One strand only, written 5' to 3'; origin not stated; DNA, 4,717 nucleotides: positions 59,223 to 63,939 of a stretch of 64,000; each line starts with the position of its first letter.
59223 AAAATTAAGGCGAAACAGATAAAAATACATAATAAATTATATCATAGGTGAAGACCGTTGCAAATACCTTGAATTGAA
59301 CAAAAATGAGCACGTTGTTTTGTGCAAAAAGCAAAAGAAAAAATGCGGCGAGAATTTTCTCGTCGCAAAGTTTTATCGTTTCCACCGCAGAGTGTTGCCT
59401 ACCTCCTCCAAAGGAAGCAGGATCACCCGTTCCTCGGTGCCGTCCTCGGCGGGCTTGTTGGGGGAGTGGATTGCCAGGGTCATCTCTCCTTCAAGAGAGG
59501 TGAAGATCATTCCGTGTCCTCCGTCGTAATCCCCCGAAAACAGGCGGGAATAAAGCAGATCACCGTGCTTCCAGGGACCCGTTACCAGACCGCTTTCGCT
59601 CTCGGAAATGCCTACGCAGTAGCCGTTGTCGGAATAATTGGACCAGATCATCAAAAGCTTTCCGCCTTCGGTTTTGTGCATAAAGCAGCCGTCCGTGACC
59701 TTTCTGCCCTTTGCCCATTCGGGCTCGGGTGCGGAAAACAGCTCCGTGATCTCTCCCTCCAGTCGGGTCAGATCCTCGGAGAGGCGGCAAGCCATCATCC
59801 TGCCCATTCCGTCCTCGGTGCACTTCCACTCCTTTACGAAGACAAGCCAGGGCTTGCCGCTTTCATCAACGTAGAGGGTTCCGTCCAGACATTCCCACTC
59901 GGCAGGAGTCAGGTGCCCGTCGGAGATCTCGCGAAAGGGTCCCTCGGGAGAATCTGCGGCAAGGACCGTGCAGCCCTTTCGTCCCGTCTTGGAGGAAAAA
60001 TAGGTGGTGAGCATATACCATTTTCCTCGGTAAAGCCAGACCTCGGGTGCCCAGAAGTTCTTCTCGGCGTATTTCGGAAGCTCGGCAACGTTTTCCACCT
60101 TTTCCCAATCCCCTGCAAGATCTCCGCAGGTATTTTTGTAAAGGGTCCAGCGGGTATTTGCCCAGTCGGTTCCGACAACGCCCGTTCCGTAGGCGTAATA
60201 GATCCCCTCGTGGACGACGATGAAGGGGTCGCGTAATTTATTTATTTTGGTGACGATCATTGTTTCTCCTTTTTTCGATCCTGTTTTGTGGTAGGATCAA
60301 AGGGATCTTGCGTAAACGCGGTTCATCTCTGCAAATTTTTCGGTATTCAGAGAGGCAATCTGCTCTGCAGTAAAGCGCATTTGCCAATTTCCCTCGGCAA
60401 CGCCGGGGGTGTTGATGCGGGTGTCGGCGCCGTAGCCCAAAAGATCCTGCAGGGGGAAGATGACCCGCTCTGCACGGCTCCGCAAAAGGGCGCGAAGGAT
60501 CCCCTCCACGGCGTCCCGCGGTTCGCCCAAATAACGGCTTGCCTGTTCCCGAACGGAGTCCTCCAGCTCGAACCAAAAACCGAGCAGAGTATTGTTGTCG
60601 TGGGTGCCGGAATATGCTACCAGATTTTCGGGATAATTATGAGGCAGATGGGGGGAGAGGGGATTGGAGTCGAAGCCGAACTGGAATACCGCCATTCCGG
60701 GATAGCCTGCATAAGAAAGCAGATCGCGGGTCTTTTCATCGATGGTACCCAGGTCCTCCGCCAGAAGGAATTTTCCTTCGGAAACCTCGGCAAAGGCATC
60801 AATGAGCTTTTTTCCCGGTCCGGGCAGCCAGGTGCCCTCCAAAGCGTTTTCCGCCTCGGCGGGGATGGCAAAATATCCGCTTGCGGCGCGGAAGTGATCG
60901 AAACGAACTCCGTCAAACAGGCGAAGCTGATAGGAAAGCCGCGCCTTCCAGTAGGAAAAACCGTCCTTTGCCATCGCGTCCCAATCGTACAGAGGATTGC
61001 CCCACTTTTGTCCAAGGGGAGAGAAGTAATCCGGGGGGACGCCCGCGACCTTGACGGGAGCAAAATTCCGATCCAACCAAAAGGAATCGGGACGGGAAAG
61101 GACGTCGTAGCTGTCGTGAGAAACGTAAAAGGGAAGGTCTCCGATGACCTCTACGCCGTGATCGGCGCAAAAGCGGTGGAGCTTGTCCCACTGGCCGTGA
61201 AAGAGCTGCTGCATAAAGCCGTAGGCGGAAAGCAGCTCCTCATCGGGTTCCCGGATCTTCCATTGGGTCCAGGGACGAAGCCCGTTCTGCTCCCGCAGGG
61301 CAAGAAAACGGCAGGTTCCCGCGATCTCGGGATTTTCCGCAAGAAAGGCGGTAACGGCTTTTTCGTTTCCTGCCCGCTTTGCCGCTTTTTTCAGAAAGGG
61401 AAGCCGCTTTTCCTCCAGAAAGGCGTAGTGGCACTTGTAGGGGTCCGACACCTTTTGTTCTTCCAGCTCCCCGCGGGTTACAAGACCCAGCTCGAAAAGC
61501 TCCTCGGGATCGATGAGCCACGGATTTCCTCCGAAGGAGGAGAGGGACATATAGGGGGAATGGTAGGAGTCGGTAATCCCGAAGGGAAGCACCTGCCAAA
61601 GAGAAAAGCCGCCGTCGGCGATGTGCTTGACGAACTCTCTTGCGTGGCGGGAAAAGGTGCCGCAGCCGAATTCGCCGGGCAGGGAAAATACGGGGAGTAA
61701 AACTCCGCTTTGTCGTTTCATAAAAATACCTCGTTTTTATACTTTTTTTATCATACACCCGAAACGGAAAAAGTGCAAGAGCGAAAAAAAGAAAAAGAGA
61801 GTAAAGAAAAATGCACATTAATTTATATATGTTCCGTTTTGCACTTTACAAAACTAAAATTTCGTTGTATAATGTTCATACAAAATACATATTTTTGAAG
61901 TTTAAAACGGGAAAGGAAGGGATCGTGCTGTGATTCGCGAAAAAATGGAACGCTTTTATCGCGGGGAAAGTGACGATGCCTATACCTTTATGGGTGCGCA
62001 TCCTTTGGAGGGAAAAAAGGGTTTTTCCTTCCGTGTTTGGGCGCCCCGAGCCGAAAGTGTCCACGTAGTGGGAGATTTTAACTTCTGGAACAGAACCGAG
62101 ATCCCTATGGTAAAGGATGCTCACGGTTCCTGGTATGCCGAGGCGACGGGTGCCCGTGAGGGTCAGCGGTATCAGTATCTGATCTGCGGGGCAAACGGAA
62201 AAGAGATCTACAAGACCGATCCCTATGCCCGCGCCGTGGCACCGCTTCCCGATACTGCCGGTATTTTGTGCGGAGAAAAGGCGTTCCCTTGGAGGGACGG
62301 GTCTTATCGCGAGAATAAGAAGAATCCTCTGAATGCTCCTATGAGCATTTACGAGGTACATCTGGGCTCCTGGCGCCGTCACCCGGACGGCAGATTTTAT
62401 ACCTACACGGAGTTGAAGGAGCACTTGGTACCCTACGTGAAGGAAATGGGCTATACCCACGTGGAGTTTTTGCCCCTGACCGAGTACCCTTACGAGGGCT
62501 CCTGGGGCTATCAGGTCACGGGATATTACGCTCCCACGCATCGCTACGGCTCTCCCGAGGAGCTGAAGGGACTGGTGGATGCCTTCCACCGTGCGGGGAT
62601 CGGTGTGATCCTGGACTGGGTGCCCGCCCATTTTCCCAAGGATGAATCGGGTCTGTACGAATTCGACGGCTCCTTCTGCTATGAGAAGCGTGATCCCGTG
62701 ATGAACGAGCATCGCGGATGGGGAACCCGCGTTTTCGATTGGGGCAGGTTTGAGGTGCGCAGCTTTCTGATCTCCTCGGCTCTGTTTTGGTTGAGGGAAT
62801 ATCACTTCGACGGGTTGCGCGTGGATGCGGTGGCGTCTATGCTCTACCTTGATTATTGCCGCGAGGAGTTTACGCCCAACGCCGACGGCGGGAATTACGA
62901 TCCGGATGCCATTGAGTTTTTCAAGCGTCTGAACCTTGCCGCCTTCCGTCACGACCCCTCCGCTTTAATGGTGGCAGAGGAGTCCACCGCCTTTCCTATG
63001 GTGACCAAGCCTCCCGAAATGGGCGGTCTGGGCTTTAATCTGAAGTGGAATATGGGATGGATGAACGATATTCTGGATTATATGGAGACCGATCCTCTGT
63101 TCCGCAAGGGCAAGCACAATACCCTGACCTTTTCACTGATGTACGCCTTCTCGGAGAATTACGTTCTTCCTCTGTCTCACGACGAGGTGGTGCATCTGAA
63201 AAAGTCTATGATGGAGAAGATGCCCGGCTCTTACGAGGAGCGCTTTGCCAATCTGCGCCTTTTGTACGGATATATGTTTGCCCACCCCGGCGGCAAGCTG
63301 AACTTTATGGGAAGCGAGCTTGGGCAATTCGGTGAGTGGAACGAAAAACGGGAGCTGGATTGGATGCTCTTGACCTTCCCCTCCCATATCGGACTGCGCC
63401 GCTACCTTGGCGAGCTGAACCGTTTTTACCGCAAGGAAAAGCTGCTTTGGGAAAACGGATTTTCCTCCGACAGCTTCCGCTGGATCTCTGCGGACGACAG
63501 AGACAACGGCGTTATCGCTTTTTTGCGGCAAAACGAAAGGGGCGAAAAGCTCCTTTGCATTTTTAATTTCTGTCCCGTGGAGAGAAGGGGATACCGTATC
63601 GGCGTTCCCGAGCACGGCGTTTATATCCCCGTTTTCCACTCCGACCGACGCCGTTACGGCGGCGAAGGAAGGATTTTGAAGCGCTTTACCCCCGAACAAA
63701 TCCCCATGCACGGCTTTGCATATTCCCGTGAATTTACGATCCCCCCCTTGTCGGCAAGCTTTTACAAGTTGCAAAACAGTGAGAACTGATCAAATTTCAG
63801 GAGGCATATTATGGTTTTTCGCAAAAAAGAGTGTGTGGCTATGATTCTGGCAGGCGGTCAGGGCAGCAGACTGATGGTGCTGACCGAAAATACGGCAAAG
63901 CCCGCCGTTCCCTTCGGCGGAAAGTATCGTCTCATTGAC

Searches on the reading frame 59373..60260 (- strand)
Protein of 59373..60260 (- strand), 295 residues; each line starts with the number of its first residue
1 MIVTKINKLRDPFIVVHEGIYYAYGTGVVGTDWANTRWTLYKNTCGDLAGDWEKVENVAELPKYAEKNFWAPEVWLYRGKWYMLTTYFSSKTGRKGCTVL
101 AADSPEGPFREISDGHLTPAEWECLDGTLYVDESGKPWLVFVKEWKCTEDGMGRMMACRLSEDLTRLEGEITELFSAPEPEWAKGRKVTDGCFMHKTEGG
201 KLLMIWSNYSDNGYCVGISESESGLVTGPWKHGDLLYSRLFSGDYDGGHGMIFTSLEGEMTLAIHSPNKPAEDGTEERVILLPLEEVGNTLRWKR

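Call 11: search_protein_families(library=pfam, proteins=[window:59373-60260:-], max_evalue=0.01)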
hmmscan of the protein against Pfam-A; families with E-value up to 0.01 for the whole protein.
window:59373-60260:- (295 aa): 1 family
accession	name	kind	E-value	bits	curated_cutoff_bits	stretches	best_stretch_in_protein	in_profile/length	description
PF04616.20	Glyco_hydro_43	-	1.6e-31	110.2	32.2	1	8-279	9-275/288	Glycosyl hydrolases family 43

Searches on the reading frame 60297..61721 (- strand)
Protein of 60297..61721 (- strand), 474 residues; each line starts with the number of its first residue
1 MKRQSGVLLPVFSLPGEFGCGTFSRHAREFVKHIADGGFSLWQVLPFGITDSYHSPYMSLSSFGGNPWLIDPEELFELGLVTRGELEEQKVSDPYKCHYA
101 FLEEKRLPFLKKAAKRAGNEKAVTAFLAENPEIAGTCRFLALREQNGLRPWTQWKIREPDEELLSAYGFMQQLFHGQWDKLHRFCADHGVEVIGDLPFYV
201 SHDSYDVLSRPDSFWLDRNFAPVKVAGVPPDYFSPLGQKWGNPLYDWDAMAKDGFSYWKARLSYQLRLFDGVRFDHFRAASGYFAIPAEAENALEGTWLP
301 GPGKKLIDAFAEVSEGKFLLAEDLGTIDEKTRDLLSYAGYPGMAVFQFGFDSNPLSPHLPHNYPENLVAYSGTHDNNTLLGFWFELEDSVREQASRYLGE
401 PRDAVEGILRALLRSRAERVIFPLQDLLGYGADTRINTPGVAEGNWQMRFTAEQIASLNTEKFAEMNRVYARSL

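Call 11: search_protein_families(library=pfam, proteins=[window:60297-61721:-], max_evalue=0.01)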
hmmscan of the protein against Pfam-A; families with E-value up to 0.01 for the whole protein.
window:60297-61721:- (474 aa): 1 family
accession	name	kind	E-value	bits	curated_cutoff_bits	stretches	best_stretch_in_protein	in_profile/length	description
PF02446.23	Glyco_hydro_77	-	2.7e-128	429.2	25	1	9-455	1-464/465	4-alpha-glucanotransferase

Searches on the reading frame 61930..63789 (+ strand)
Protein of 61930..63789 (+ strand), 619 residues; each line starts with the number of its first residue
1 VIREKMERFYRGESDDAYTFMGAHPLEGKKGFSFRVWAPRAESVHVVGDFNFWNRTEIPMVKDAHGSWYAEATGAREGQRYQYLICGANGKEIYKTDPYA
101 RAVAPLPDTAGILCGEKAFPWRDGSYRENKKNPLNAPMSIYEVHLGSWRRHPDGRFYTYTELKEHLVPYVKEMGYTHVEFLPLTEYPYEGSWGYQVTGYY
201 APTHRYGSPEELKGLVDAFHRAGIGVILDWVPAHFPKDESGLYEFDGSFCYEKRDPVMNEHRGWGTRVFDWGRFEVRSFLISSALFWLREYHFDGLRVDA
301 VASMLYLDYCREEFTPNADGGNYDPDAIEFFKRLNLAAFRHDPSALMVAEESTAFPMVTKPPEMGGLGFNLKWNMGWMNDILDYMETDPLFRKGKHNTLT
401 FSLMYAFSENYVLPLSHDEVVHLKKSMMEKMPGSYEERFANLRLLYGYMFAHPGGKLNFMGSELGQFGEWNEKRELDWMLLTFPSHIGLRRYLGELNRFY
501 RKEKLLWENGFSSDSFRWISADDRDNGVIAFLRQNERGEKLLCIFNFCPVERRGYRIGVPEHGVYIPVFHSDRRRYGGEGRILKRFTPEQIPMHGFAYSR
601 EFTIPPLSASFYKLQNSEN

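Call 88: search_protein_families(library=pfam, proteins=[window:61930-63789:+], max_evalue=0.001)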
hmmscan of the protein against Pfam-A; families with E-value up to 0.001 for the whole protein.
window:61930-63789:+ (619 aa): 4 families
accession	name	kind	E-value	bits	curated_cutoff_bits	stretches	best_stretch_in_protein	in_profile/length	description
PF02922.24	CBM_48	-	1.3e-21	77.2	22.4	1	21-100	2-83/83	Carbohydrate-binding module 48 (Isoamylase N-terminal domain)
PF02806.24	Alpha-amylase_C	-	4.9e-21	75.3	21.2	1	518-614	1-94/95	Alpha amylase, C-terminal all-beta domain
PF00128.31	Alpha-amylase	-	3.3e-16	60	22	2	167-237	25-94/446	Alpha amylase, catalytic domain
PF22019.2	GlgB_N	-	1e-06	29.2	27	1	4-99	3-94/94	alpha-1,4-glucan branching enzyme GlgB, N-terminal domain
